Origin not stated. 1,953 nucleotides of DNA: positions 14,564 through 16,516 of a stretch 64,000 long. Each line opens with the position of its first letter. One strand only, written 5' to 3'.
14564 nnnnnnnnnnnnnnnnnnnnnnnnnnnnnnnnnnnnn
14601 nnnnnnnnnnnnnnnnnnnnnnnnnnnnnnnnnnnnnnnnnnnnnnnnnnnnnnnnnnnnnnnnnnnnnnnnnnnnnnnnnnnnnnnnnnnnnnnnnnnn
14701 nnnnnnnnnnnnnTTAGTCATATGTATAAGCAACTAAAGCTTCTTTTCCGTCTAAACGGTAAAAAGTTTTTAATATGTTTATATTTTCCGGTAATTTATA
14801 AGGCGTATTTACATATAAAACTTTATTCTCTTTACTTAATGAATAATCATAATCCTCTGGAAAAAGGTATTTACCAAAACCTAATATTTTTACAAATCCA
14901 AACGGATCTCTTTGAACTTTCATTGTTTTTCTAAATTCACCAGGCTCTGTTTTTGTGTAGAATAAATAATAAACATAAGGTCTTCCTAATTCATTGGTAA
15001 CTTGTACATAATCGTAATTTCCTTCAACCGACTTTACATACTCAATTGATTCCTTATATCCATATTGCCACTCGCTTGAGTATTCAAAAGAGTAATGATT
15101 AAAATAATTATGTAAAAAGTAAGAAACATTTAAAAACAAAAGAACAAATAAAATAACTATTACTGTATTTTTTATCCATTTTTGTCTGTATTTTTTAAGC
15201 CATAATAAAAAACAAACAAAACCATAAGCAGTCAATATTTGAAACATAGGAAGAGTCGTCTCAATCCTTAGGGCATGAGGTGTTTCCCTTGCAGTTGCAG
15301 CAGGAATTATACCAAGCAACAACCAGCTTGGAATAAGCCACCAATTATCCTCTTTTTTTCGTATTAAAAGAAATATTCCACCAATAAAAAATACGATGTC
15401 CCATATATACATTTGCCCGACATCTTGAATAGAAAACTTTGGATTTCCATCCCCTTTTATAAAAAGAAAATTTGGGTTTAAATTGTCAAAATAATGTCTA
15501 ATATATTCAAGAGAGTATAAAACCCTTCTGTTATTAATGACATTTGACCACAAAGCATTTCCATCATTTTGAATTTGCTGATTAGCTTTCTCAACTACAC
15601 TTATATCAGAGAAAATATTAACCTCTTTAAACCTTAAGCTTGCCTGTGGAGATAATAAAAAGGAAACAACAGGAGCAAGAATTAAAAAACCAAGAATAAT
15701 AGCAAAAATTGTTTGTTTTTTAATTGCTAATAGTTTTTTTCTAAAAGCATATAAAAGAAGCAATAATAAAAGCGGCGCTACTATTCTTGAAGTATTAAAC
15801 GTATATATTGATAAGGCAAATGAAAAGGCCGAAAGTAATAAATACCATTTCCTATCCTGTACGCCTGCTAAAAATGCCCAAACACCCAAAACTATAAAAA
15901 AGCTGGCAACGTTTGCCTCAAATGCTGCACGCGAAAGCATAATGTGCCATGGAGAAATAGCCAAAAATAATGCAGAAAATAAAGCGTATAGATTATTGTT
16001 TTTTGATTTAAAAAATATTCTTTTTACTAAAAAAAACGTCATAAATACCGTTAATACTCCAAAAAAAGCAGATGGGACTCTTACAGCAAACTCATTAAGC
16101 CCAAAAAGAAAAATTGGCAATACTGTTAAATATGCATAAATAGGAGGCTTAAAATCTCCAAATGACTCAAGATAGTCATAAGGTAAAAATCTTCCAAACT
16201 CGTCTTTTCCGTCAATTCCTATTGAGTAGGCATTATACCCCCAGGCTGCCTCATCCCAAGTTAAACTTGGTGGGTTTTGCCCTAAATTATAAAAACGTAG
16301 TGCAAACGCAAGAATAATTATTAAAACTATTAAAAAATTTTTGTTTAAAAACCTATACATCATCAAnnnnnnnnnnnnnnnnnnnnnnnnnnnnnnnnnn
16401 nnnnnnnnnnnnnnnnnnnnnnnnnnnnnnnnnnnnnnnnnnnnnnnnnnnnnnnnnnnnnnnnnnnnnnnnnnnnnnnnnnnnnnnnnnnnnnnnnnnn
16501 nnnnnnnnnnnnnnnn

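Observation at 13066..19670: Four consecutive, overlapping PMT/ArnT-like paralogs: a tandem amplification array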

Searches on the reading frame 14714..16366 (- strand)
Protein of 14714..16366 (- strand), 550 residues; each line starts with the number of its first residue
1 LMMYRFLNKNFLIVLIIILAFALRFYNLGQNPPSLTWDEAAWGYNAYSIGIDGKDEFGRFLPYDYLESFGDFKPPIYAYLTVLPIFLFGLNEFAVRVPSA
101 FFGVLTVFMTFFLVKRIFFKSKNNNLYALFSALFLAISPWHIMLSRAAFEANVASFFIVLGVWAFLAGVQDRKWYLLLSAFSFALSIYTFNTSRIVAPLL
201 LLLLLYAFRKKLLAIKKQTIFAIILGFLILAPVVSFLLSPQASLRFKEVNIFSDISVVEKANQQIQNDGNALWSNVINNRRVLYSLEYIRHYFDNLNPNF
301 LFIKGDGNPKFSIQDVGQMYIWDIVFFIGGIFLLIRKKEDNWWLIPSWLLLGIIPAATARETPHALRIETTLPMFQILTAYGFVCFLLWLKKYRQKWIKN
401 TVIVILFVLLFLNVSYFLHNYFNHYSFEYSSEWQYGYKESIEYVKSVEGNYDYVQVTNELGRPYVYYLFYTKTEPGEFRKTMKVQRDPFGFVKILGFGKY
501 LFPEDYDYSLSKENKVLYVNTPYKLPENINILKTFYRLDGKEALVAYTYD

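Call 4: search_protein_families(library=pfam, proteins=[window:14714-16366:-], max_evalue=0.01)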
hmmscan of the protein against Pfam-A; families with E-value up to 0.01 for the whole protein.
window:14714-16366:- (550 aa): 2 families
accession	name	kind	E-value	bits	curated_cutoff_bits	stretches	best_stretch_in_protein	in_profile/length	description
PF13231.12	PMT_2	-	2.5e-13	51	26.1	1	73-235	2-159/160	Dolichyl-phosphate-mannose-protein mannosyltransferase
PF02366.24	PMT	-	3.2e-11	43.7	22.7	1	15-238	2-235/245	Dolichyl-phosphate-mannose-protein mannosyltransferase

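Call 10: find_homologous_proteins(query=window:14714-16363:-, max_evalue=0.00001)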
Query window:14714-16363:- (549 aa): 3454 proteins with E <= 0.00001 among 8000 candidates; the best 120 are listed.
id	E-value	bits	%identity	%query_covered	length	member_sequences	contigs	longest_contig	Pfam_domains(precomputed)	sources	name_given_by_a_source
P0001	0.0e+0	1234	100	100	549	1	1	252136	PF02366.25,PF13231.13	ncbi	-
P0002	0.0e+0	1196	96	100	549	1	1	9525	PF02366.25,PF13231.13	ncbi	-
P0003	0.0e+0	1161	92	99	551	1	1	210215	PF02366.25,PF13231.13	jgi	-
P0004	0.0e+0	1051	86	96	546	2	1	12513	PF02366.25,PF13231.13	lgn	-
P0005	2.8e-295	999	77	99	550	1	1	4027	PF02366.25,PF13231.13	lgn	-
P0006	7.4e-291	984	78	96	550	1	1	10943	PF02366.25,PF13231.13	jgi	jgi:4-amino-4-deoxy-L-arabinose transferase-like glycosyltransferase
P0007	1.9e-287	973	76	98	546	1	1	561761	PF02366.25,PF13231.13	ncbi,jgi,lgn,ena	-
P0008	3.0e-269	913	72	100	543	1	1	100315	PF02366.25,PF13231.13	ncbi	-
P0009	1.6e-268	910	71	96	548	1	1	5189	PF02366.25,PF13231.13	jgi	jgi:4-amino-4-deoxy-L-arabinose transferase-like glycosyltransferase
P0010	1.6e-266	904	71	99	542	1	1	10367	PF13231.13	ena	-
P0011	1.3e-265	901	71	99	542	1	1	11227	PF13231.13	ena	-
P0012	2.4e-265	900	72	96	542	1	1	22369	PF13231.13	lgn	-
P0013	5.6e-265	899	70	99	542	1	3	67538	PF13231.13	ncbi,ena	-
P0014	3.7e-264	896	71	100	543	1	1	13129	PF02366.25,PF13231.13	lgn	-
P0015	3.1e-263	893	70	100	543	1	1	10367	PF02366.25,PF13231.13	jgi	jgi:4-amino-4-deoxy-L-arabinose transferase-like glycosyltransferase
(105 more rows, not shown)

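Call 14: find_related_loci(query=A1, collection=genome_contigs, flank=10000)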
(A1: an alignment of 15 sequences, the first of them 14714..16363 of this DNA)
Query A1 (549 aa) in genome_contigs; peptide patterns used: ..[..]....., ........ (x = any residue, [..] = any of these).
279 stretches matched a pattern; 220 encode a relative of the query (tblastn E <= 1e-3); the best 80 are kept; 80 distinct loci.
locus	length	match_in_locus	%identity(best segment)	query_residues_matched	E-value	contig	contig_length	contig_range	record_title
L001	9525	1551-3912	96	1-549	0e+0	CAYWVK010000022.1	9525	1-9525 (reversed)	MAG TPA_asm: uncultured Gammaproteobacteria bacterium isolate SRP192927_co6_216 genome assembly, contig: NODE_18641_leng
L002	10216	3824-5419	71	11-547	0e+0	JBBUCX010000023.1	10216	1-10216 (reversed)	MAG: Patescibacteria group bacterium isolate H51-bin115_1 H51_bin115_1_000000000023, whole genome shotgun sequence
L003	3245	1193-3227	69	2-549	0e+0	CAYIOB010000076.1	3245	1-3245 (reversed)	MAG TPA_asm: uncultured Gammaproteobacteria bacterium isolate ERP119705_co25_644 genome assembly, contig: NODE_51602_len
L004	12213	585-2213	69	2-549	0e+0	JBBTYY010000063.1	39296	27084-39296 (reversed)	MAG: Patescibacteria group bacterium isolate H52-bin050_1 H52_bin050_1_000000000063, whole genome shotgun sequence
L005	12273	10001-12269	68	4-549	0e+0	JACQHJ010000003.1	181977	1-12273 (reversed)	MAG: Candidatus Levyibacteriota bacterium isolate NC_groundwater_1096_Ag_S2p5_37_166 S_2p5_S6_coassembly_k141_1322597, w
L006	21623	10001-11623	68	2-547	0e+0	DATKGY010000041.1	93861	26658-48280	MAG TPA_asm: Patescibacteria group bacterium isolate SMAG_U14563 k141_66149, whole genome shotgun sequence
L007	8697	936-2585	67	4-547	0e+0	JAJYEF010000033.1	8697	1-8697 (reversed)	MAG: bacterium isolate DBS1-1.bin22 NODE_15178_length_8697_cov_2.761027, whole genome shotgun sequence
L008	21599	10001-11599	71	11-548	0e+0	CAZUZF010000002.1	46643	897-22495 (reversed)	MAG TPA_asm: uncultured Gammaproteobacteria bacterium isolate binchicken_co38_1268 genome assembly, contig: NODE_1679_le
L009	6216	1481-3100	69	2-547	0e+0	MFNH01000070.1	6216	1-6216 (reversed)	MAG: Candidatus Levybacteria bacterium RBG_16_35_11 RBG_16_scaffold_93405, whole genome shotgun sequence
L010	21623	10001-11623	66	2-547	0e+0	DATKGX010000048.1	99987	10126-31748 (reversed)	MAG TPA_asm: Patescibacteria group bacterium isolate SMAG_U14562 k141_141557, whole genome shotgun sequence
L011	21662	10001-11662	66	1-547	0e+0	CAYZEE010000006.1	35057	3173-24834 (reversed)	MAG TPA_asm: uncultured Gammaproteobacteria bacterium isolate SRP271791_co2_53 genome assembly, contig: NODE_197_length_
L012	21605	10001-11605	70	8-547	0e+0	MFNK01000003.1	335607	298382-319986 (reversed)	MAG: Candidatus Levybacteria bacterium RIFCSPHIGHO2_01_FULL_36_15b rifcsphigho2_01_scaffold_16, whole genome shotgun seq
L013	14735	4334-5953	66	7-547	0e+0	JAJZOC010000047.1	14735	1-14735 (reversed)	MAG: bacterium isolate MAS4.bin4 NODE_4698_length_14735_cov_2.742128, whole genome shotgun sequence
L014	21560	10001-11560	67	23-547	0e+0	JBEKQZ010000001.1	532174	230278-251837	MAG: Candidatus Levyibacteriota bacterium isolate SPRUCE 49 SPRUCE_49_1, whole genome shotgun sequence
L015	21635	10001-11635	66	7-546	0e+0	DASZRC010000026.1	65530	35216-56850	MAG TPA_asm: Patescibacteria group bacterium isolate SMAG_U6014 k141_752773, whole genome shotgun sequence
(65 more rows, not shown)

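Call 17: search_solved_structures(query=A1, max_evalue=1, show_alignments=2)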
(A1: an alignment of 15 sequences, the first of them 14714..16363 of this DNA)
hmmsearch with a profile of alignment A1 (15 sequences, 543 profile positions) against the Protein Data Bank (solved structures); distinct sequences matched with E-value up to 1: 2.
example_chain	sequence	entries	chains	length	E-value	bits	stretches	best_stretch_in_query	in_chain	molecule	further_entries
5ezm_A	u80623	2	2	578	0.00026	23.1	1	71-233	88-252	4-amino-4-deoxy-L-arabinose transferase or related glycosyltransferases of PMT family | 4-amino-4-deoxy-L-arabinose (L-Ara4N) transferase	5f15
3ig4_A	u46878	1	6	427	0.42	12.5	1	392-525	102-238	Xaa-pro aminopeptidase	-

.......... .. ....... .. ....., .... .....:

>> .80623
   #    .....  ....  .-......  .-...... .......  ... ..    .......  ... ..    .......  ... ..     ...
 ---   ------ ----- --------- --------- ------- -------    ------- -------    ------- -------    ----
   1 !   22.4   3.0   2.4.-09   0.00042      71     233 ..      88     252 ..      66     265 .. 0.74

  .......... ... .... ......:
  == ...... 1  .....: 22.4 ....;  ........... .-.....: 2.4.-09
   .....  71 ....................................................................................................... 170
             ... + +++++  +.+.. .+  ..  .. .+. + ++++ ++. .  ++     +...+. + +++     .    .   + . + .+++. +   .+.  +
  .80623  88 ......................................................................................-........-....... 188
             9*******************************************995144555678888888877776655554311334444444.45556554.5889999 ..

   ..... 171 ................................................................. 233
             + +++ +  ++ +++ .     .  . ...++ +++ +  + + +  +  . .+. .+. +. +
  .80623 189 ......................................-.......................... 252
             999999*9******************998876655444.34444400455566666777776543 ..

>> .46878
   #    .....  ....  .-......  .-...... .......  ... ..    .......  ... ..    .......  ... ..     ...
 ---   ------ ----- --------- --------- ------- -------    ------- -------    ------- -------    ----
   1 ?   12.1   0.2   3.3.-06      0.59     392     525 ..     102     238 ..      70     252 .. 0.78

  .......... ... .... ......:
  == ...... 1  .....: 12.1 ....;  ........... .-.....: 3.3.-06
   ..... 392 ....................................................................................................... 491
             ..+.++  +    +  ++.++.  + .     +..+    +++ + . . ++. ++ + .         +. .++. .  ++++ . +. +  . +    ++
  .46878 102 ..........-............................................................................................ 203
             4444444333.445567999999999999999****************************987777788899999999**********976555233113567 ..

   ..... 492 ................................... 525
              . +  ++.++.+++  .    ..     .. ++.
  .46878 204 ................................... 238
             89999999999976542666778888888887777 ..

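Call 32: predict_structure(alignment_id=A2)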
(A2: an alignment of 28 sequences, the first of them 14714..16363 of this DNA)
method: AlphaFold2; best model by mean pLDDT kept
length: 549 residues; sequences in the alignment: 28
mean_pLDDT: 84.2   pTM: 0.86
mean pLDDT of the five models: 84.2, 82.7, 80.9, 79.6, 76.3
residues with pLDDT >= 90: 265; 70-90: 198; 50-70: 75; < 50: 11
segments of 3 or more residues with pLDDT < 50: 1-5, 302-306
pLDDT, mean of each block of 10 residues (from residue 1): 60 96 85 83 92 84 54 81 94 92 96 96 95 91 75 93 97 96 86 88 96 95 90 69 57 63 73 69 77 75 52 54 86 91 93 78 75 93 92 88 91 87 81 86 95 87 92 94 77 90 85 93 88 92 92
secondary structure, 60 per line:
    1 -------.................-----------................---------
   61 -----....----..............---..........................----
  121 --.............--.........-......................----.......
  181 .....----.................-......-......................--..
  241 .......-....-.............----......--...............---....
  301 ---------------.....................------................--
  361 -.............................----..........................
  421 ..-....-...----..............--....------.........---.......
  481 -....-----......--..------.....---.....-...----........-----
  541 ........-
elements in order: H8-24 H36-51 H66-69 H74-87 H91-116 H123-135 H138-146 H148-169 H174-185 H190-206 H208-213 H215-236 H239-247 H254-266 H271-276 H279-293 H297-300 H316-336 H343-357 H362-390 H395-422 H424-427 H436-449 E452-455 H462-470 H474-480 E482-485 E491-496 H507-511 E515-519 E528-535 E541-548

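Call 35: fold_search(model_id=the predicted structure, library=pdb)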
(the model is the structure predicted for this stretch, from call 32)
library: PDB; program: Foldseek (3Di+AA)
matches with E <= 10: 307; with E <= 0.001: 11
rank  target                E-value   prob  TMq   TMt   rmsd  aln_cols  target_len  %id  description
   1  5ezm                  7.9e-07  1.00  0.56  0.57  11.8       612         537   14  Crystal Structure of ArnT from Cupriavidus metallidurans in the apo state (released 2016-02-17)
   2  6gxc_A                3.7e-06  1.00  0.51  0.41  12.4       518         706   15  Bacterial oligosaccharyltransferase PglB in complex with an inhibitory peptide and a reactive lipid-linked oligosaccha (released 2018-11-14)
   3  5f15                  7.4e-06  1.00  0.56  0.56  12.0       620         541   12  Crystal Structure of ArnT from Cupriavidus metallidurans bound to Undecaprenyl phosphate (released 2016-02-17)
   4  3waj                  8.0e-06  1.00  0.45  0.33  13.2       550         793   12  Crystal structure of the Archaeoglobus fulgidus oligosaccharyltransferase (O29867_ARCFU) complex with Zn and sulfate (released 2013-10-30)
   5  3rce_A                8.4e-06  1.00  0.51  0.42  13.2       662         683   13  Bacterial oligosaccharyltransferase PglB (released 2011-06-15)
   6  9s6s_A                2.5e-05  1.00  0.49  0.49  10.6       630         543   12  Ternary cryo-EM structure of human ALG9 with Dol25-PP-GlcNAc2Man6, Dol25-P-Man and Fab (released 2026-03-18)
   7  9s6u_A                1.1e-04  1.00  0.49  0.49  10.6       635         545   12  Ternary cryo-EM structure of human ALG9 with Dol25-PP-GlcNAc2Man8, Dol25-P-Man and Fab (released 2026-03-18)
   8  9i5k_A                2.3e-04  1.00  0.41  0.45  12.3       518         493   12  Structure of the Chaetomium thermophilum Pmt4 homodimer (C2 symmetry) (released 2025-12-24)
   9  9e61_A                2.8e-04  1.00  0.31  0.24   5.0       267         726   18  Cryo-EM structure of Saccharomyces cerevisiae Pmt4 apo form (released 2025-10-15)
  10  9e6i_B                3.1e-04  1.00  0.31  0.24   5.0       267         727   18  Cryo-EM structure of Saccharomyces cerevisiae Pmt4-Ccw5 complex (released 2025-10-15)
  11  9e61_B                3.4e-04  1.00  0.32  0.24   5.0       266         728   18  Cryo-EM structure of Saccharomyces cerevisiae Pmt4 apo form (released 2025-10-15)
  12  9i5l_A                1.6e-03  1.00  0.33  0.26   5.0       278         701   16  Structure of the Chaetomium thermophilum Pmt4 homodimer (C1 symmetry) (released 2025-12-24)
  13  6wby                  1.8e-03  1.00  0.41  0.21  11.9       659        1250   10  Single-Particle Cryo-EM Structure of Arabinofuranosyltransferase AftD from Mycobacteria, Mutant R1389S Class 2 (released 2020-05-13)
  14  7bvh_A                2.6e-03  1.00  0.44  0.25   5.7       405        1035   13  Crystal structure of arabinosyltransferase EmbC2-AcpM2 complex from Mycobacterium smegmatis complexed with di-arabinos (released 2020-04-29)
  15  7zli_A                2.8e-03  1.00  0.46  0.39  11.1       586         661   12  Cryo-EM structure of C-mannosyltransferase CeDPY19, in complex with Dol25-P-Man and bound to CMT2-Fab and anti-Fab nan (released 2023-01-11)
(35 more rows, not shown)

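Call 37: search_protein_families(library=ncbifam, proteins=[window:14714-16363:-], max_evalue=0.00001)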
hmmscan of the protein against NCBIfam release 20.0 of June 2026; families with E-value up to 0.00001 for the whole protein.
window:14714-16363:- (549 aa): 1 family
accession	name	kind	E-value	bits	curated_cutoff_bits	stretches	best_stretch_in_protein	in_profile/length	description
TIGR03663.1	TIGR03663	subfamily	2.6e-11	43.2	126.25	1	11-223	3-198/435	flippase activity-associated protein Agl23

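Call 39: find_encoding_contigs(protein=P0003, flank=10000, max_places=2)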
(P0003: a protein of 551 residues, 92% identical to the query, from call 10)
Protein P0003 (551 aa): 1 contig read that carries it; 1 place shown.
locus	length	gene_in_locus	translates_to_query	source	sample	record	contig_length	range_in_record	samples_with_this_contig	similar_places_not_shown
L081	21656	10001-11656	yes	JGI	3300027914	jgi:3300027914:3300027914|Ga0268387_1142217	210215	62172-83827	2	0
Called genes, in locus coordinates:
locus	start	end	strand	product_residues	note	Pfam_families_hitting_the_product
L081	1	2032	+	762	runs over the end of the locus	PF09586:YfhO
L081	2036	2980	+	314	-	PF00535:Glycos_transf_2, PF13641:Glyco_tranf_2_3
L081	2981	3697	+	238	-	PF00535:Glycos_transf_2, PF10111:Glyco_tranf_2_2, PF13641:Glyco_tranf_2_3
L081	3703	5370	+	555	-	PF13231:PMT_2 (weak)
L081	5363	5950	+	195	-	PF13489:Methyltransf_23, PF13847:Methyltransf_31, PF08241:Methyltransf_11, PF08242:Methyltransf_12, PF13649:Methyltransf_25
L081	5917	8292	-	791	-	PF09586:YfhO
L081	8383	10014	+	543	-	PF02366:PMT (weak), PF13231:PMT_2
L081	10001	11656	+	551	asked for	PF02366:PMT, PF13231:PMT_2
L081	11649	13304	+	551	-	PF13231:PMT_2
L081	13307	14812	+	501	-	PF11992:TgpA_N (weak)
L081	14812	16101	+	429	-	PF13231:PMT_2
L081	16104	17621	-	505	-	-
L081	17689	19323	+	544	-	PF13231:PMT_2 (weak), PF10131:PTPS_related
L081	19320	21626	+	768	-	PF00535:Glycos_transf_2, PF13231:PMT_2 (weak)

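Call 40: find_encoding_contigs(protein=P0007, flank=10000, max_places=2)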
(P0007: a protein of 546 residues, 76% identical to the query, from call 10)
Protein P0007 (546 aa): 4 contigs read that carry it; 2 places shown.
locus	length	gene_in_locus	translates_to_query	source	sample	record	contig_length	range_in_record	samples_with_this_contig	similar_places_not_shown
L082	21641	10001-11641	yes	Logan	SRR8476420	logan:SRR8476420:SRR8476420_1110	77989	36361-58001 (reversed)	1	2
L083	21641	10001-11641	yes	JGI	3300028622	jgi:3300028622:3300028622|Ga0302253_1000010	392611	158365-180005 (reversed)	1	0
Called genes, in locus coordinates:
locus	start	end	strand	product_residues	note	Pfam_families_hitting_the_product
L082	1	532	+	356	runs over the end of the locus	PF00534:Glycos_transf_1, PF13692:Glyco_trans_1_4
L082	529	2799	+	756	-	PF09586:YfhO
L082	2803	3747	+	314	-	PF00535:Glycos_transf_2, PF13641:Glyco_tranf_2_3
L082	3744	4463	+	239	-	PF00535:Glycos_transf_2, PF10111:Glyco_tranf_2_2, PF13641:Glyco_tranf_2_3 (weak)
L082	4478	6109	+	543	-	PF13231:PMT_2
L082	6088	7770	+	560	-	PF02366:PMT, PF13231:PMT_2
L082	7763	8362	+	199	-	PF13489:Methyltransf_23, PF13847:Methyltransf_31, PF08241:Methyltransf_11, PF08242:Methyltransf_12 (weak), PF13649:Methyltransf_25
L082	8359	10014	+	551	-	PF13231:PMT_2 (weak)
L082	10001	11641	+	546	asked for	PF02366:PMT, PF13231:PMT_2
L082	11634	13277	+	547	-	PF13231:PMT_2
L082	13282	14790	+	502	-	-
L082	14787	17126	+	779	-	PF09586:YfhO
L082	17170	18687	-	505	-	-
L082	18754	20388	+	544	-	PF10131:PTPS_related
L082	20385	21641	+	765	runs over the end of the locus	PF00535:Glycos_transf_2, PF13231:PMT_2 (weak)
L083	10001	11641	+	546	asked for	PF02366:PMT, PF13231:PMT_2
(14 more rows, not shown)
